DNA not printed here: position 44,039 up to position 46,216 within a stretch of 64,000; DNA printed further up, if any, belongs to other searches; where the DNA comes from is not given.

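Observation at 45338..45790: Discoidin (F5/8 type C)-like carbohydrate-binding domain inserted into the filament cap protein FliD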

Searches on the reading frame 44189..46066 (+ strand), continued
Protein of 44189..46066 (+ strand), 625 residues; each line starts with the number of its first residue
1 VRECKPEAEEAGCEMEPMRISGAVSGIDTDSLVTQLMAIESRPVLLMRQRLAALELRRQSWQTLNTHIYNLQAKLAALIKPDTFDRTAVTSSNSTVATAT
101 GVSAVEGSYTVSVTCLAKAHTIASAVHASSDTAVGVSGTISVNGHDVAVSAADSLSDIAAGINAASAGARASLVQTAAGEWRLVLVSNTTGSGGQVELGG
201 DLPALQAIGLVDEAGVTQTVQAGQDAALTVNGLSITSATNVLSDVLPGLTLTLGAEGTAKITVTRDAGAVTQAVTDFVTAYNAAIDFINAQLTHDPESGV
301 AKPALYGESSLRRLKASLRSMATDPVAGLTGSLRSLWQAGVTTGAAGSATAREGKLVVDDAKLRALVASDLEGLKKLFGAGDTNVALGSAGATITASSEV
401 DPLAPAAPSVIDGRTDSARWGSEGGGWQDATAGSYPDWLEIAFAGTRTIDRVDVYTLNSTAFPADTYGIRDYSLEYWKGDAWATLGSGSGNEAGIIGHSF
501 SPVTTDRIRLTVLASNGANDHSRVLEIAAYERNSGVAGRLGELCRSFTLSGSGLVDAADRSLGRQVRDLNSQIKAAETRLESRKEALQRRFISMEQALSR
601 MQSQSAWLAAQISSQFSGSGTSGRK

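Call 27: search_solved_structures(query=P0001, max_evalue=0.001, show_alignments=3)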
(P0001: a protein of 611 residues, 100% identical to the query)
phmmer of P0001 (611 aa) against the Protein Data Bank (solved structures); distinct sequences matched with E-value up to 0.001: 14.
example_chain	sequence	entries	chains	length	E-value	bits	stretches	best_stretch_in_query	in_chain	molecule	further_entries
5h5v_A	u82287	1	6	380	3.2e-30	108.6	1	39-382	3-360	Flagellar hook-associated protein 2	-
9m6i_A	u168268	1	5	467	2.1e-23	86.1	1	8-364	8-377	Flagellar hook-associated protein 2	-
9gnz_R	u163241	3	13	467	2.7e-23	85.7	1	8-364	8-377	Flagellar hook-associated protein 2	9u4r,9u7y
9u4r_AC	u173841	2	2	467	3.5e-23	85.4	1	8-364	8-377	Flagellar hook-associated protein 2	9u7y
9m67_A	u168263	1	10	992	9e-21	77.4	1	8-364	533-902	Flagellin,Flagellar hook-associated protein 2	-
9m6h_A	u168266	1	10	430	1.6e-20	76.6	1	39-368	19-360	Flagellar hook-associated protein 2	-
9m68_A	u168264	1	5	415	2.5e-20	76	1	38-368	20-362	Flagellar hook-associated protein 2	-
5fhy_A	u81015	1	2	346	3.3e-15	59.1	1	83-372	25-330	B-type flagellar hook-associated protein 2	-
5h5w_A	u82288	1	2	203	3.5e-15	59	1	72-252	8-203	Flagellar hook-associated protein 2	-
6sih_A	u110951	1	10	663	1.5e-12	50.3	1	205-307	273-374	Flagellar hook-associated protein 2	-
9gsx_W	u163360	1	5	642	1.8e-12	50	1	205-307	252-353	Flagellar hook-associated protein 2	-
5xlj_A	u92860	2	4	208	2.2e-11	46.4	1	78-240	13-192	Flagellar hook-associated protein 2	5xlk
5h5t_A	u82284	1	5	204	1.3e-09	40.5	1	74-252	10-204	Flagellar hook-associated protein 2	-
6kty_A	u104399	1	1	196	0.00081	21.5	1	88-240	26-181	Flagellar hook-associated protein 2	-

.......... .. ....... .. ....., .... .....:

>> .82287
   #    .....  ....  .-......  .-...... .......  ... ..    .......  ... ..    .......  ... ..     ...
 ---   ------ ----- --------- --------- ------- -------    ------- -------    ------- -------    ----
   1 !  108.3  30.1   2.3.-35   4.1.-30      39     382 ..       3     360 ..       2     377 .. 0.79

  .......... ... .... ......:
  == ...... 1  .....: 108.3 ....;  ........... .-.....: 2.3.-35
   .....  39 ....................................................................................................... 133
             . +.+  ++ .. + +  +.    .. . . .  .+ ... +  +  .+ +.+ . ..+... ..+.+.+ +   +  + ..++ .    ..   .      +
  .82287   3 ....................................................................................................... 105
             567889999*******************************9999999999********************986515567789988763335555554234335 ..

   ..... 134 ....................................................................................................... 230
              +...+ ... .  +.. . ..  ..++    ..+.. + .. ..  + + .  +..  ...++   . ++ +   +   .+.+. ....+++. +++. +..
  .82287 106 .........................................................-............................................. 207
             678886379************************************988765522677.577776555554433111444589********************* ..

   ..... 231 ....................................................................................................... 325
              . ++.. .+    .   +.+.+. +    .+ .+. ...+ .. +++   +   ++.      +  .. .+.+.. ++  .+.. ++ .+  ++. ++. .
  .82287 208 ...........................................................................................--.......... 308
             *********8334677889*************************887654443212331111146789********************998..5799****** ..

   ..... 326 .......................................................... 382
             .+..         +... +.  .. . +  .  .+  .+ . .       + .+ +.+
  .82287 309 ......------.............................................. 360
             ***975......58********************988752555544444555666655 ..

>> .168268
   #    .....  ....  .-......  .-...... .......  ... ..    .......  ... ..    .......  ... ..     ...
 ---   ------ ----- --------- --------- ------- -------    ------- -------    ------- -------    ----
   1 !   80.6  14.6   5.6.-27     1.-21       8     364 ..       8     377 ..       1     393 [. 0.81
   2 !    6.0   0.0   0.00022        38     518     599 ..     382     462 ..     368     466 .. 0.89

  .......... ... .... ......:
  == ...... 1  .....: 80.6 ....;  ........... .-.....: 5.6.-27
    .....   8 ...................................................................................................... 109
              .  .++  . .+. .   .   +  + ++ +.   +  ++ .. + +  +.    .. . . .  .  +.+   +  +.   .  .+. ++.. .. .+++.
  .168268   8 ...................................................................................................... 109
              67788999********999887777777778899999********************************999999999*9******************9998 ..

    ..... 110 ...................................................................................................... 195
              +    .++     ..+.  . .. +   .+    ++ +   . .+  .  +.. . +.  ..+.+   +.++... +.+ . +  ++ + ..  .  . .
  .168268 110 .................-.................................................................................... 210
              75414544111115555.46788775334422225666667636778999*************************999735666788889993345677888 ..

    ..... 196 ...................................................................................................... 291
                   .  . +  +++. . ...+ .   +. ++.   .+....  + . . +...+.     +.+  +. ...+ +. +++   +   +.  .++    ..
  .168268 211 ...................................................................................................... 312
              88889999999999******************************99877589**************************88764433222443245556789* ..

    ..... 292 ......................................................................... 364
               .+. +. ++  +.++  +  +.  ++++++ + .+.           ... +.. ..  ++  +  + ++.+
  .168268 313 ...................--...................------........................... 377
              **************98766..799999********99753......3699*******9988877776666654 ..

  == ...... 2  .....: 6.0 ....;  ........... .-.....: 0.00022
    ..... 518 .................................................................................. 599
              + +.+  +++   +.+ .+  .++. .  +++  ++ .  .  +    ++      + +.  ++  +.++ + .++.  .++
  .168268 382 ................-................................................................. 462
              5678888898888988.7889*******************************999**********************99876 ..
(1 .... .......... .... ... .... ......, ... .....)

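Call 31: find_encoding_contigs(protein=P0001, flank=3000, max_places=3)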
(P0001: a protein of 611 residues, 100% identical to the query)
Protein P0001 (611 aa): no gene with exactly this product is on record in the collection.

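Call 32: find_encoding_contigs(protein=P0003, flank=5000, max_places=3)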
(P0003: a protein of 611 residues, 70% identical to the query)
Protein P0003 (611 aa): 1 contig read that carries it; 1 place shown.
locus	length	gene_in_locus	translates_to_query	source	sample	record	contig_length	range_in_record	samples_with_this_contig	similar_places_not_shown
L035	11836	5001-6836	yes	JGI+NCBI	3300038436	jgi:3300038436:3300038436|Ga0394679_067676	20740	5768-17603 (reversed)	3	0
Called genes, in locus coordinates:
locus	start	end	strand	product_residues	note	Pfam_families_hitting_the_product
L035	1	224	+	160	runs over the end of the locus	PF05130:FlgN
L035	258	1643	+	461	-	PF00460:Flg_bb_rod, PF22638:FlgK_D1, PF06429:Flg_bbr_C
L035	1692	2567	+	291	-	PF00669:Flagellin_N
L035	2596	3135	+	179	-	PF02623:FliW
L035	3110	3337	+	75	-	PF02599:CsrA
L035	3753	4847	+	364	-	PF00669:Flagellin_N, PF00700:Flagellin_C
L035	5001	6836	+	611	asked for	PF02465:FliD_N, PF07196:Flagellin_IN (weak), PF07195:FliD_C, PF00754:F5_F8_type_C, PF22633:F5_F8_type_C_2, PF07195:FliD_C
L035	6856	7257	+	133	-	PF02561:FliS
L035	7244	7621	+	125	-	PF05400:FliT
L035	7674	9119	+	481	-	PF00989:PAS (faint), PF00158:Sigma54_activat, PF14532:Sigma54_activ_2, PF25601:AAA_lid_14, PF02954:HTH_8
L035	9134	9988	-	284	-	PF02645:DegV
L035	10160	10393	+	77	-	-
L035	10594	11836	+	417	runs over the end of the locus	PF07969:Amidohydro_3 (weak), PF01979:Amidohydro_1, PF07969:Amidohydro_3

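Call 40: search_protein_families(library=pfam, proteins=[P0017, P0029, P0035, P0020, P0026, P0023, P0053], max_evalue=0.01)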
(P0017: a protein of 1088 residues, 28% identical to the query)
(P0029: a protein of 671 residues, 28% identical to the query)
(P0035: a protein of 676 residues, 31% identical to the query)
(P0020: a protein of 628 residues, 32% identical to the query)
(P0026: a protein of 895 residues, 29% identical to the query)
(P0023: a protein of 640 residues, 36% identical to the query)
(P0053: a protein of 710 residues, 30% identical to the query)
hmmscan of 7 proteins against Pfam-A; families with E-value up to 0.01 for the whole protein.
P0017 (1088 aa): 4 families
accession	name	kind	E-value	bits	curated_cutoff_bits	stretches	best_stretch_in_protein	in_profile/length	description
PF07195.17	FliD_C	-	1.1e-38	133.5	25.4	1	707-1069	13-235/236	Flagellar hook-associated protein 2 C-terminus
PF02465.23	FliD_N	-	8.6e-25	87.7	24.8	1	13-109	1-97/97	Flagellar hook-associated protein 2 N-terminus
PF07196.18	Flagellin_IN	-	7.3e-07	29.7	22.7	1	535-574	5-47/55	Flagellin hook IN motif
PF21403.4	OTU1_UBXL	-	0.007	17.4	22.7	0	288-320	4-35/49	OTU1, UBXL domain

P0029 (671 aa): 2 families
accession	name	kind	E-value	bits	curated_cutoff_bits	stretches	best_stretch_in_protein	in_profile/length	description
PF07195.17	FliD_C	-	3.8e-43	148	25.4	2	242-415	1-181/236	Flagellar hook-associated protein 2 C-terminus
PF02465.23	FliD_N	-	1.5e-27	96.5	24.8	1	10-106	1-97/97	Flagellar hook-associated protein 2 N-terminus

P0035 (676 aa): 2 families
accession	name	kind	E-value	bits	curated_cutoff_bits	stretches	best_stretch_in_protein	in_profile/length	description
PF07195.17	FliD_C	-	3.8e-51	174.2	25.4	2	249-401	1-163/236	Flagellar hook-associated protein 2 C-terminus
PF02465.23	FliD_N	-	2.3e-28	99.1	24.8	1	10-106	1-97/97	Flagellar hook-associated protein 2 N-terminus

P0020 (628 aa): 2 families
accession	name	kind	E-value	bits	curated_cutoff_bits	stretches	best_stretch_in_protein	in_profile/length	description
PF07195.17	FliD_C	-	2.5e-26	93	25.4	1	215-609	11-234/236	Flagellar hook-associated protein 2 C-terminus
PF02465.23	FliD_N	-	2.3e-18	67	24.8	1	11-105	1-96/97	Flagellar hook-associated protein 2 N-terminus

P0026 (895 aa): 3 families
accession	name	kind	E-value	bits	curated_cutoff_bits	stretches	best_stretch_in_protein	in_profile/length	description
PF07195.17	FliD_C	-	1.3e-32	113.6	25.4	2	473-624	1-163/236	Flagellar hook-associated protein 2 C-terminus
PF02465.23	FliD_N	-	1.2e-14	55.1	24.8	1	13-113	1-96/97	Flagellar hook-associated protein 2 N-terminus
PF07196.18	Flagellin_IN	-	9.6e-10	38.9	22.7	1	134-186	2-54/55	Flagellin hook IN motif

P0023 (640 aa): 2 families
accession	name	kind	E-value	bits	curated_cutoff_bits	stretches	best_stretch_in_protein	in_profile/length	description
PF07195.17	FliD_C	-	8.8e-46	156.7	25.4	1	322-629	1-235/236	Flagellar hook-associated protein 2 C-terminus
PF02465.23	FliD_N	-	1.5e-25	90.1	24.8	1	15-111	1-97/97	Flagellar hook-associated protein 2 N-terminus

P0053 (710 aa): 4 families
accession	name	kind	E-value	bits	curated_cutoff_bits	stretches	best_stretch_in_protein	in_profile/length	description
PF07195.17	FliD_C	-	5e-39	134.6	25.4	1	353-681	1-236/236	Flagellar hook-associated protein 2 C-terminus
PF02465.23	FliD_N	-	4.6e-19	69.3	24.8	1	29-124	1-96/97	Flagellar hook-associated protein 2 N-terminus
PF07196.18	Flagellin_IN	-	9.3e-05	23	22.7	1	281-322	16-54/55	Flagellin hook IN motif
PF06810.17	Phage_scaffold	-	0.0071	16.8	35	0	638-680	44-80/170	Phage capsid assembly scaffolding protein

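Call 41: find_encoding_contigs(protein=P0017, flank=6000, max_places=2)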
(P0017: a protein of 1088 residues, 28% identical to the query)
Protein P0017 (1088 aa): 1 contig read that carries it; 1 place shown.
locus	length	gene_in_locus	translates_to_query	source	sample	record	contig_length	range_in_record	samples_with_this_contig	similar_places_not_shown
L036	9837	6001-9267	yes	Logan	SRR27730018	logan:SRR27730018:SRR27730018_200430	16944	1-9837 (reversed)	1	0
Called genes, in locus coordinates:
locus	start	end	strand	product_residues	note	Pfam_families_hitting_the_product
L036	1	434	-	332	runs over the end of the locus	PF20511:PMI_typeI_cat, PF21621:MPI_cupin_dom (weak)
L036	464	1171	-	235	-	PF00881:Nitroreductase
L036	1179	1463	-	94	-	PF08734:GYD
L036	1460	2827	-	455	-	-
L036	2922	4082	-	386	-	PF02595:Gly_kinase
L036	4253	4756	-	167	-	PF01467:CTP_transf_like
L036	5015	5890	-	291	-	PF08448:PAS_4 (faint), PF13188:PAS_8 (weak), PF13426:PAS_9 (weak)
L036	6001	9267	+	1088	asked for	PF02465:FliD_N, PF07196:Flagellin_IN (faint), PF07195:FliD_C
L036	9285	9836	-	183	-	?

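Call 46: list_cluster_members(proteins=[P0002, P0003, P0004, P0005, P0006, P0007, P0008, P0009, P0010, P0017])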
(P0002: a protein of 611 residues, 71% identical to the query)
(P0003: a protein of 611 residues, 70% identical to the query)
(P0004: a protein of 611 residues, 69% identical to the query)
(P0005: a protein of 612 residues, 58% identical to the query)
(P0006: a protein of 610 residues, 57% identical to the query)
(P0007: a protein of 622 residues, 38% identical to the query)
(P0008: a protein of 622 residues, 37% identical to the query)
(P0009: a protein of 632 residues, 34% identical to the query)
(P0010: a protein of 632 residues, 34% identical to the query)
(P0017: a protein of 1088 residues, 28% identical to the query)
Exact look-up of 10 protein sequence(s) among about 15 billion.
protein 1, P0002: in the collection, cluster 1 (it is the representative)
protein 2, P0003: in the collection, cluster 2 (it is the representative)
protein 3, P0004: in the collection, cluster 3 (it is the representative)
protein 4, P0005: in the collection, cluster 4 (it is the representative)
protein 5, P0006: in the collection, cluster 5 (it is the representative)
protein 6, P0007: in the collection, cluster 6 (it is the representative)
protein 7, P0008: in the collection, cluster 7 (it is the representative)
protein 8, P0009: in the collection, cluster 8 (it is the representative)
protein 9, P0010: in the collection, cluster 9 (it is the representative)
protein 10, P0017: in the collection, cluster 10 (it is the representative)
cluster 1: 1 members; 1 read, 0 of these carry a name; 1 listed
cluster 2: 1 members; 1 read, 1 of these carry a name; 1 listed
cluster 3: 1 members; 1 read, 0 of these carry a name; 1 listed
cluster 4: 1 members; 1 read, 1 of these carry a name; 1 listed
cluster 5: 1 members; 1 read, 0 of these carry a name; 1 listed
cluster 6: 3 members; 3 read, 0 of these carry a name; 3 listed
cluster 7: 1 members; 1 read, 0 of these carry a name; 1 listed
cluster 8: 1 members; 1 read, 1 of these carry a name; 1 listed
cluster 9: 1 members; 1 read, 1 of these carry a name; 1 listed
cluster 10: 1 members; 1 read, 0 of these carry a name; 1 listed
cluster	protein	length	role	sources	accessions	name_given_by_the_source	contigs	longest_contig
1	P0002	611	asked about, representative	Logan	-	-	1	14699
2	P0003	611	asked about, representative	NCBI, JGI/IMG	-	flagellar hook-associated protein 2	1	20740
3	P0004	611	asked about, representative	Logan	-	-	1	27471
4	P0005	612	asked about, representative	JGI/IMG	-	flagellar hook-associated protein 2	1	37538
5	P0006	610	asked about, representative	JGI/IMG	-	-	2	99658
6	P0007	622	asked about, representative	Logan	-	-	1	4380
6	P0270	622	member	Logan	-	-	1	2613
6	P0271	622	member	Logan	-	-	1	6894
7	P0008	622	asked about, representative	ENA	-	-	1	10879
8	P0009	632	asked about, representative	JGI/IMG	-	flagellar hook-associated protein 2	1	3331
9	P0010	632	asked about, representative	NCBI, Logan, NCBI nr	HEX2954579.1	MAG TPA: flagellar filament capping protein FliD [Bacillota bacterium] | flagellar filament capping protein FliD [Bacillota bacterium]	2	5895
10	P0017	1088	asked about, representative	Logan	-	-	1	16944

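Call 62: find_encoding_contigs(protein=P0006, flank=10000, max_places=1)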
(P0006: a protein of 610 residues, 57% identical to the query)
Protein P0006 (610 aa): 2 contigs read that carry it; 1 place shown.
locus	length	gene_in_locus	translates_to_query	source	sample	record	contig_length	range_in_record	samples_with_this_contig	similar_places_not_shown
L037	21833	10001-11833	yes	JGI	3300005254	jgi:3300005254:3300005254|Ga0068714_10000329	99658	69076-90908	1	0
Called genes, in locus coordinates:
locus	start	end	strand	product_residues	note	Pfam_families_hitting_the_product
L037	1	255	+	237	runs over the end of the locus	PF12945:PilZNR (weak), PF07238:PilZ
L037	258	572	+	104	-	-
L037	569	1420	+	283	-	PF04542:Sigma70_r2, PF04539:Sigma70_r3, PF01381:HTH_3 (faint), PF08281:Sigma70_r4_2, PF04545:Sigma70_r4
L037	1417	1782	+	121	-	-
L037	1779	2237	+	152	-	-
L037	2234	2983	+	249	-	PF00460:Flg_bb_rod, PF22692:LlgE_F_G_D1, PF06429:Flg_bbr_C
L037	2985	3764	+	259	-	PF00460:Flg_bb_rod, PF22692:LlgE_F_G_D1, PF06429:Flg_bbr_C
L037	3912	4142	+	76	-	-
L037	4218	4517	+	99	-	PF04316:FlgM (weak)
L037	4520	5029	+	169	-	PF05130:FlgN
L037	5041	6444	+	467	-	PF00460:Flg_bb_rod, PF22638:FlgK_D1, PF06429:Flg_bbr_C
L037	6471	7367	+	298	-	PF00669:Flagellin_N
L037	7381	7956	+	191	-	PF02623:FliW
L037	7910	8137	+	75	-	PF02599:CsrA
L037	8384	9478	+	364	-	PF00669:Flagellin_N, PF00700:Flagellin_C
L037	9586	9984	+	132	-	-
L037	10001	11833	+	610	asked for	PF02465:FliD_N, PF07195:FliD_C, PF00754:F5_F8_type_C, PF22633:F5_F8_type_C_2 (weak)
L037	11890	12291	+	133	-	PF02561:FliS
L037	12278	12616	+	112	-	-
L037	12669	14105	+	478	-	PF00989:PAS (faint), PF00158:Sigma54_activat, PF14532:Sigma54_activ_2, PF25601:AAA_lid_14, PF02954:HTH_8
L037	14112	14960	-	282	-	PF02645:DegV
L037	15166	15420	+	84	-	-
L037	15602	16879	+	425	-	PF07969:Amidohydro_3 (weak), PF01979:Amidohydro_1, PF07969:Amidohydro_3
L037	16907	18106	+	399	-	PF00155:Aminotran_1_2, PF01041:DegT_DnrJ_EryC1 (weak)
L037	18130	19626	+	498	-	PF21799:MurD-like_N (weak), PF08245:Mur_ligase_M, PF02875:Mur_ligase_C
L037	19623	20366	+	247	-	PF00730:HhH-GPD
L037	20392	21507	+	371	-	PF08240:ADH_N, PF16912:Glu_dehyd_C, PF00107:ADH_zinc_N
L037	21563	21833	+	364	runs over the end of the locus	PF13489:Methyltransf_23, PF08241:Methyltransf_11, PF08242:Methyltransf_12, PF13649:Methyltransf_25, PF13847:Methyltransf_31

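Call 63: find_encoding_contigs(protein=P0008, flank=10000, max_places=1)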
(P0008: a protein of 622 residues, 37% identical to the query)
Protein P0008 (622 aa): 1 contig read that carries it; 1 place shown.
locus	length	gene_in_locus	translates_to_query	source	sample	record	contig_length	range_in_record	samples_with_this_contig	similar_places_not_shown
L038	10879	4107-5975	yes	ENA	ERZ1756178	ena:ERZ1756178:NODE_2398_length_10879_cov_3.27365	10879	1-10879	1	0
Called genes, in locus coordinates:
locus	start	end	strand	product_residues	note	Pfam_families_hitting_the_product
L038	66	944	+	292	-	PF00669:Flagellin_N, PF00700:Flagellin_C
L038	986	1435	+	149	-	PF02623:FliW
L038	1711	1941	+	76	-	PF02599:CsrA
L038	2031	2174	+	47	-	-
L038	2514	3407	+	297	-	PF00669:Flagellin_N, PF00700:Flagellin_C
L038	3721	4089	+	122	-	PF03646:FlaG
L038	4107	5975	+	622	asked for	PF02465:FliD_N, PF07195:FliD_C, PF00754:F5_F8_type_C, PF07195:FliD_C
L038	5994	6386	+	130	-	PF02561:FliS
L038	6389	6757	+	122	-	-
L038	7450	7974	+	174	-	PF02482:Ribosomal_S30AE, PF16321:Ribosom_S30AE_C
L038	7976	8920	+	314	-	PF00294:PfkB, PF08543:Phos_pyr_kin (weak)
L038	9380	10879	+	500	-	?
